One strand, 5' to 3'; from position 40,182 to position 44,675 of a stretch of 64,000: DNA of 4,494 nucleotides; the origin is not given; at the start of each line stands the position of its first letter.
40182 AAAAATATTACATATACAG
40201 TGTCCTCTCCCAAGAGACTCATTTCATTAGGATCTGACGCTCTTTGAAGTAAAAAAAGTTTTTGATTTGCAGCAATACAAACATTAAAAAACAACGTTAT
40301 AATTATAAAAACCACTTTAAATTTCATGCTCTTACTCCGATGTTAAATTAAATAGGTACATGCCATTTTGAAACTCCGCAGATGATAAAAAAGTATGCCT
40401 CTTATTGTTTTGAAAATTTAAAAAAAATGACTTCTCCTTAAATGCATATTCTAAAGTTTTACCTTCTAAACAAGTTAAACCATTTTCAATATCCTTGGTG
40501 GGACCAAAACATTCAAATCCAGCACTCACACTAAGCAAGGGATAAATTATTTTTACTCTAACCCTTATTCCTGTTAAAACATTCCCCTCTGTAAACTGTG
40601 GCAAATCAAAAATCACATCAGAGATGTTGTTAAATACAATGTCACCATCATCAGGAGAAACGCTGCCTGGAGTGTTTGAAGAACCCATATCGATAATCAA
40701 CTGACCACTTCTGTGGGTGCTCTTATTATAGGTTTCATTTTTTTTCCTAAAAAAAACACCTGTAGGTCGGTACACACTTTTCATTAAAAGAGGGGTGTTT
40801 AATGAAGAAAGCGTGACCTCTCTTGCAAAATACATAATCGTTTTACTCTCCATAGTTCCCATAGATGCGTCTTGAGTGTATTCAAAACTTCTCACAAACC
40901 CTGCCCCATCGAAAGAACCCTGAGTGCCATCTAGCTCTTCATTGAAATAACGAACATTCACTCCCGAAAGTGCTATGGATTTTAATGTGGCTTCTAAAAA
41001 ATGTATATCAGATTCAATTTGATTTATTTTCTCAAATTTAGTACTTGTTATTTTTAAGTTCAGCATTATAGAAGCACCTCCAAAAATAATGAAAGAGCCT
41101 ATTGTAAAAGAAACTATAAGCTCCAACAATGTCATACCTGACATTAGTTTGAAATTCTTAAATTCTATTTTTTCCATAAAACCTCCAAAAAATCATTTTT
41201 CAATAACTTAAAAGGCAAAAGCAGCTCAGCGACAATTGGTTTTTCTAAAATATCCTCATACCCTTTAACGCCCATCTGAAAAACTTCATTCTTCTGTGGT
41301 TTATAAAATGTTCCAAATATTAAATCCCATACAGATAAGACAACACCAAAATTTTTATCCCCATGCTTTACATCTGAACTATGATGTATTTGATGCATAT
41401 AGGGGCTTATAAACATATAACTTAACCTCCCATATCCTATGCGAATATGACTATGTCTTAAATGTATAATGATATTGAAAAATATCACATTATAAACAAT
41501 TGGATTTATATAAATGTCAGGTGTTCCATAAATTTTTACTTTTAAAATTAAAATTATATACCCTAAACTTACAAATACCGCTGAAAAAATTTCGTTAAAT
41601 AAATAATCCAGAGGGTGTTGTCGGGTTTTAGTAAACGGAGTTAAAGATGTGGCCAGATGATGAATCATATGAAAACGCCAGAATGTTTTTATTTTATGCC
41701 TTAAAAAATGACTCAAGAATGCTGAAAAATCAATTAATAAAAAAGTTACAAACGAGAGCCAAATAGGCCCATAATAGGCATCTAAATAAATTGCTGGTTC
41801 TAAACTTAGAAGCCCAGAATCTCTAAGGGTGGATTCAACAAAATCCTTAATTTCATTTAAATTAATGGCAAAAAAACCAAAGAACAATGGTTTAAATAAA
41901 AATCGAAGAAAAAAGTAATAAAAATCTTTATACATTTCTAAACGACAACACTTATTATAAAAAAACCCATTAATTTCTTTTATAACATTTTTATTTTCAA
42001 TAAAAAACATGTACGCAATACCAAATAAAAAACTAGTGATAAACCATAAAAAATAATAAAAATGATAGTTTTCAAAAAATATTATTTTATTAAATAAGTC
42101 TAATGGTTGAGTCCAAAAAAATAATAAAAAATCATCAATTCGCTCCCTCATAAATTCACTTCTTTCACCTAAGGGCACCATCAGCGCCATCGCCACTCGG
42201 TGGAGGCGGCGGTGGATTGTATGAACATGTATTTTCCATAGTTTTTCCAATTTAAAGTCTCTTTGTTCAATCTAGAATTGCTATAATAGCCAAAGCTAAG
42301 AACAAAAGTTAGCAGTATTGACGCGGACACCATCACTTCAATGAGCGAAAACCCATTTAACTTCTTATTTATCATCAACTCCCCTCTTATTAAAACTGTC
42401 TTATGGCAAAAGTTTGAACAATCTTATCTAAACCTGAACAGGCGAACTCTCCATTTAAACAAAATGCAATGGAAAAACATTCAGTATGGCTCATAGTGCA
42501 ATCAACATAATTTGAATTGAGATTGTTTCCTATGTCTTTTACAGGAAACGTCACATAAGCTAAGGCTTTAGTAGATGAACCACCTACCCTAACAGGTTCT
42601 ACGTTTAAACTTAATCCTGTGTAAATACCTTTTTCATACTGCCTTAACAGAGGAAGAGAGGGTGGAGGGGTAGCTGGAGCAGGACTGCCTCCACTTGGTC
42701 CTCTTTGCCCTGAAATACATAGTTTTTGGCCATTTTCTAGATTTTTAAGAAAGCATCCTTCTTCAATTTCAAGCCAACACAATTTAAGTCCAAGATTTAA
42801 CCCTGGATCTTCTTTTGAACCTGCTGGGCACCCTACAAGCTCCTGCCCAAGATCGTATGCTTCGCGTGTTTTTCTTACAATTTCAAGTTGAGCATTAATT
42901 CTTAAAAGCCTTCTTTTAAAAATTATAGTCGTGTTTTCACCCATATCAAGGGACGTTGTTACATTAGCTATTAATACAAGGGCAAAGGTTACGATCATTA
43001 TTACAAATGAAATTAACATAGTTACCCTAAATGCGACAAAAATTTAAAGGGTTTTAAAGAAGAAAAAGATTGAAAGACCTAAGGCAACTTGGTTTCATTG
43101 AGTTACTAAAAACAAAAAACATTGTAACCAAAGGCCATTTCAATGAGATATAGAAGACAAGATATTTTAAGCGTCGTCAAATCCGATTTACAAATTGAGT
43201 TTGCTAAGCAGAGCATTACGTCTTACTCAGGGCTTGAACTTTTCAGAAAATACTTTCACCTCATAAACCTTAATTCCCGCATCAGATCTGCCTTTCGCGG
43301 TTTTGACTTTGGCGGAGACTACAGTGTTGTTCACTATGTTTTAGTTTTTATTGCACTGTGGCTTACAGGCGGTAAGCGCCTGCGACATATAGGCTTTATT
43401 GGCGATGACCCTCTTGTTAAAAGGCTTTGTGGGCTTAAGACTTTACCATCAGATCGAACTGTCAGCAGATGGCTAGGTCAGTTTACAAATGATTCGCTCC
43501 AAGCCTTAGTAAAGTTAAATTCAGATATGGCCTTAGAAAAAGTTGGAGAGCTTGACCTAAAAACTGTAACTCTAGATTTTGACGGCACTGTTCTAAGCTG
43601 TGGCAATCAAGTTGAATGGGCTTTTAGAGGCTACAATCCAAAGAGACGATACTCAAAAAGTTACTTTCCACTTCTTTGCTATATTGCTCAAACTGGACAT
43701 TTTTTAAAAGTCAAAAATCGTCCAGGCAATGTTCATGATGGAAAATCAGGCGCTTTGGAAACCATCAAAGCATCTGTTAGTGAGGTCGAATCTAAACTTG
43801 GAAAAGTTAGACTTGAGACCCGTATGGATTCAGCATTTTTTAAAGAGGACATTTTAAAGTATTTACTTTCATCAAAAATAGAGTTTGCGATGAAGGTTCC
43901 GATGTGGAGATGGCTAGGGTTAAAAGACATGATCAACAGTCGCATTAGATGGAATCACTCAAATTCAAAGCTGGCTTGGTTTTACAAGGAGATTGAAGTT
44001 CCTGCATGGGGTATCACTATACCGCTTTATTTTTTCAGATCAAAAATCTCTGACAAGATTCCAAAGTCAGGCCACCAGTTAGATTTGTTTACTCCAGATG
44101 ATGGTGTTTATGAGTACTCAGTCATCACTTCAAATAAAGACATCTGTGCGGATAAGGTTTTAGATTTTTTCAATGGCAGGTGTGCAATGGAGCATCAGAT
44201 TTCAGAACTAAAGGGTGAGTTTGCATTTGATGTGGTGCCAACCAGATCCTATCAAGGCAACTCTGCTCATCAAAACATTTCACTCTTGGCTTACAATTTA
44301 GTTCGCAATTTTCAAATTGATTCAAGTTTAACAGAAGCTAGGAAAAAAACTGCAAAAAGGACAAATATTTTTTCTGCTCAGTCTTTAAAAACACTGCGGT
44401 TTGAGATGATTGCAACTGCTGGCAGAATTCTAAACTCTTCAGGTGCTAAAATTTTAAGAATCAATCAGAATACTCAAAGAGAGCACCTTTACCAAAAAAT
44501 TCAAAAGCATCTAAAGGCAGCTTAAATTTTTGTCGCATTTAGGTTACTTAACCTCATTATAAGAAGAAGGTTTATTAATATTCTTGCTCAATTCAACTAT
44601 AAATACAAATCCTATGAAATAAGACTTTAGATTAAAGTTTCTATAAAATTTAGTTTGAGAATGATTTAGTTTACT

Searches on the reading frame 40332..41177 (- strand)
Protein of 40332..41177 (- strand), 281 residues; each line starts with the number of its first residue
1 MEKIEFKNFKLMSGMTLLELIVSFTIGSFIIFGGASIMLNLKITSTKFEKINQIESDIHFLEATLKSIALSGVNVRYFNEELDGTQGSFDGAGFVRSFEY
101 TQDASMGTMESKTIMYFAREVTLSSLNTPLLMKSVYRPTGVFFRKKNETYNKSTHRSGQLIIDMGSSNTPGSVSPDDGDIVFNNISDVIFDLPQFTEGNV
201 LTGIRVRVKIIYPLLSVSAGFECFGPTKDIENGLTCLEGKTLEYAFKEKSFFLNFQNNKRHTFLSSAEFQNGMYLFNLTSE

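Call 8: search_protein_families(library=pfam, proteins=[window:40332-41177:-], max_evalue=0.01)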
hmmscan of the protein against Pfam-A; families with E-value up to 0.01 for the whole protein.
window:40332-41177:- (281 aa): 1 family
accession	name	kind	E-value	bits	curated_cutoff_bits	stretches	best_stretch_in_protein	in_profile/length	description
PF07963.17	N_methyl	-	0.0083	16.1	21.2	0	13-32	5-24/27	Prokaryotic N-terminal methylation motif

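Call 21: search_protein_families(library=pfam, proteins=[P0003], max_evalue=1)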
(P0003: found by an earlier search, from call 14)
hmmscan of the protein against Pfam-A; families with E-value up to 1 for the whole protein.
P0003 (548 aa): 1 family
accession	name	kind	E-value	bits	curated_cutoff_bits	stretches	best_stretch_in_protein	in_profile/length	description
PF07963.17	N_methyl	-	9.7e-05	22.2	21.2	1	100-120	3-23/27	Prokaryotic N-terminal methylation motif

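Call 22: search_protein_families(library=ncbifam, proteins=[P0003, window:40332-41177:-], max_evalue=1)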
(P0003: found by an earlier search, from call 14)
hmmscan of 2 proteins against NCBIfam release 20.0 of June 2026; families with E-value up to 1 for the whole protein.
P0003 (548 aa): 3 families
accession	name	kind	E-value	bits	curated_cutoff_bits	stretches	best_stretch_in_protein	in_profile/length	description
TIGR02532.1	IV_pilin_GFxxxE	domain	0.0018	18.1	16.3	1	102-120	2-20/24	prepilin-type N-terminal cleavage/methylation domain-containing protein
NF041013.1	T4P_ComGE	equivalog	0.0035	17.4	49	1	99-122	1-24/83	competence type IV pilus minor pilin ComGE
NF007800.0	PRK10506.1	equivalog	0.06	13.2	158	1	96-130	3-36/163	prepilin peptidase-dependent protein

window:40332-41177:- (281 aa): 1 family
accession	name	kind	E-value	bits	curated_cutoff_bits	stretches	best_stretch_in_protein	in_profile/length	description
NF007848.0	PRK10557.1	equivalog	0.0053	16.1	120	1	12-59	10-57/192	prepilin peptidase-dependent protein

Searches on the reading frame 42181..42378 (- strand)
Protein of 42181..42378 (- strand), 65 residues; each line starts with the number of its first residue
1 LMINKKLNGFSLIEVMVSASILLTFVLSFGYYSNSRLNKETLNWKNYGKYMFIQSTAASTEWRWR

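Call 21: search_protein_families(library=pfam, proteins=[window:42181-42378:-], max_evalue=1)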
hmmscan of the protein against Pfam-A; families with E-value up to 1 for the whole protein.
window:42181-42378:- (65 aa): 1 family
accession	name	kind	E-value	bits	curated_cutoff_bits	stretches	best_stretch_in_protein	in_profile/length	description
PF07963.17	N_methyl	-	2.8e-05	23.9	21.2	1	5-27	2-24/27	Prokaryotic N-terminal methylation motif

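Call 22: search_protein_families(library=ncbifam, proteins=[window:42181-42378:-], max_evalue=1)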
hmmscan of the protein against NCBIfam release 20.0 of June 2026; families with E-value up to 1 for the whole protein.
window:42181-42378:- (65 aa): 6 families
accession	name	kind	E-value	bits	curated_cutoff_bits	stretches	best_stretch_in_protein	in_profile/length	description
NF041013.1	T4P_ComGE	equivalog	0.00045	20.3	49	1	5-28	1-24/83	competence type IV pilus minor pilin ComGE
TIGR02532.1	IV_pilin_GFxxxE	domain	0.00082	19.1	16.3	1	8-26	2-20/24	prepilin-type N-terminal cleavage/methylation domain-containing protein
NF007800.0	PRK10506.1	equivalog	0.0096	15.8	158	1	4-42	5-42/163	prepilin peptidase-dependent protein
TIGR04344.1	ovoA_Nterm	equivalog_domain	0.019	13.8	400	1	5-51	220-266/444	5-histidylcysteine sulfoxide synthase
NF007660.0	PRK10332.1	equivalog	0.046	14.2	86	1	5-39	6-40/107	prepilin-type N-terminal cleavage/methylation domain-containing protein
NF041002.1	pilin_ComGF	equivalog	0.064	13.5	80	1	8-40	2-34/139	competence type IV pilus minor pilin ComGF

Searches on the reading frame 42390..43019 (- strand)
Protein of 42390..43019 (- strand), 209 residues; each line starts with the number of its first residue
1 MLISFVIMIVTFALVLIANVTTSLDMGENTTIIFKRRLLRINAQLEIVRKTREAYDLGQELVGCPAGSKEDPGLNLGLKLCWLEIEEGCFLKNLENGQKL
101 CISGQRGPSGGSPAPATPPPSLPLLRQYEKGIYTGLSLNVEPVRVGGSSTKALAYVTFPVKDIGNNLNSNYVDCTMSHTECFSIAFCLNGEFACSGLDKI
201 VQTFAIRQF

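Call 8: search_protein_families(library=pfam, proteins=[window:42390-43019:-], max_evalue=0.01)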
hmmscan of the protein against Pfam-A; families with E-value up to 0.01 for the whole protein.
window:42390-43019:- (209 aa): 0 families

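Call 14: list_cluster_members(proteins=[P0001, window:42390-43019:-, window:40332-41177:-])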
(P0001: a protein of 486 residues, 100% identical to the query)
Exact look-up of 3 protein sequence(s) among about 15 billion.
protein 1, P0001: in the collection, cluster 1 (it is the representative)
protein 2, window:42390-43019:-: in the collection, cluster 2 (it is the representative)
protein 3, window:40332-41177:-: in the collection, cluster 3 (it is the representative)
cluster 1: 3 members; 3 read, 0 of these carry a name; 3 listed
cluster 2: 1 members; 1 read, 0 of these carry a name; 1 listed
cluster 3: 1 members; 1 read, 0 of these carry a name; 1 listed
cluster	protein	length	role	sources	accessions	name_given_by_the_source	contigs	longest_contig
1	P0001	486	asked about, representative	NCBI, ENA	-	-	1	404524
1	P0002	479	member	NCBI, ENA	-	-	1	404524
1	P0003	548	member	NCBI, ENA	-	-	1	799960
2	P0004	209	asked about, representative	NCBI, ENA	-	-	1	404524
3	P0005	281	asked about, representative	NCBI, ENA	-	-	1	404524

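Call 21: search_protein_families(library=pfam, proteins=[P0003, window:42390-43019:-], max_evalue=1)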
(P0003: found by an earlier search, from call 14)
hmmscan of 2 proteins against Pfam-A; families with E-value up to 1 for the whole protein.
P0003 (548 aa): 1 family
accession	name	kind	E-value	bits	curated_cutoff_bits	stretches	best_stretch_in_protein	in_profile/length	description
PF07963.17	N_methyl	-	9.7e-05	22.2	21.2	1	100-120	3-23/27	Prokaryotic N-terminal methylation motif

window:42390-43019:- (209 aa): 0 families

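Call 22: search_protein_families(library=ncbifam, proteins=[P0003, window:42390-43019:-], max_evalue=1)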
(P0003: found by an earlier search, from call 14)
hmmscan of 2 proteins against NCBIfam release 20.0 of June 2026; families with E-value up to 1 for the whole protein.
P0003 (548 aa): 3 families
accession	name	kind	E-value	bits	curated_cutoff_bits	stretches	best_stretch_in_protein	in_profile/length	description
TIGR02532.1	IV_pilin_GFxxxE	domain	0.0018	18.1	16.3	1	102-120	2-20/24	prepilin-type N-terminal cleavage/methylation domain-containing protein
NF041013.1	T4P_ComGE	equivalog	0.0035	17.4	49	1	99-122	1-24/83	competence type IV pilus minor pilin ComGE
NF007800.0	PRK10506.1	equivalog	0.06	13.2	158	1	96-130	3-36/163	prepilin peptidase-dependent protein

window:42390-43019:- (209 aa): 0 families

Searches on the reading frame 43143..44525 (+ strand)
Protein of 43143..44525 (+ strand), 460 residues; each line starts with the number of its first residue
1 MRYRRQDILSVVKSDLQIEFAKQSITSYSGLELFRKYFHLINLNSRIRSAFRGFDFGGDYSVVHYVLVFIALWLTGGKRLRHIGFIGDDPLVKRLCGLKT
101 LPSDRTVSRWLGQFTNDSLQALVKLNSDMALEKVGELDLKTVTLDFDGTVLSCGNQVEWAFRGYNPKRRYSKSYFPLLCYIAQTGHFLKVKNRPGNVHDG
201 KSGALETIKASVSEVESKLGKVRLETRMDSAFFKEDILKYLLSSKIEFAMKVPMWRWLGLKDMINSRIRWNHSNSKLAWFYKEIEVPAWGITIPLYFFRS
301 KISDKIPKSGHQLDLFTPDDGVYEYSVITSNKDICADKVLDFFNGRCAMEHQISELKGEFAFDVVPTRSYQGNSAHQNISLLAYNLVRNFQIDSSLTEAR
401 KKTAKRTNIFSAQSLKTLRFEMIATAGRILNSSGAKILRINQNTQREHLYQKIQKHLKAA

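Call 8: search_protein_families(library=pfam, proteins=[window:43143-44525:+], max_evalue=0.01)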
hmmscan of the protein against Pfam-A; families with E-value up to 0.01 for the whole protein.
window:43143-44525:+ (460 aa): 2 families
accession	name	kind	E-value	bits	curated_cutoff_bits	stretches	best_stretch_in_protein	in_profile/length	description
PF13701.12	DDE_Tnp_1_4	-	5.6e-34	117.6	34.7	1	13-458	6-431/435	Transposase DDE domain group 1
PF01609.27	DDE_Tnp_1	-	7.9e-13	49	23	1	141-386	4-200/200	Transposase DDE domain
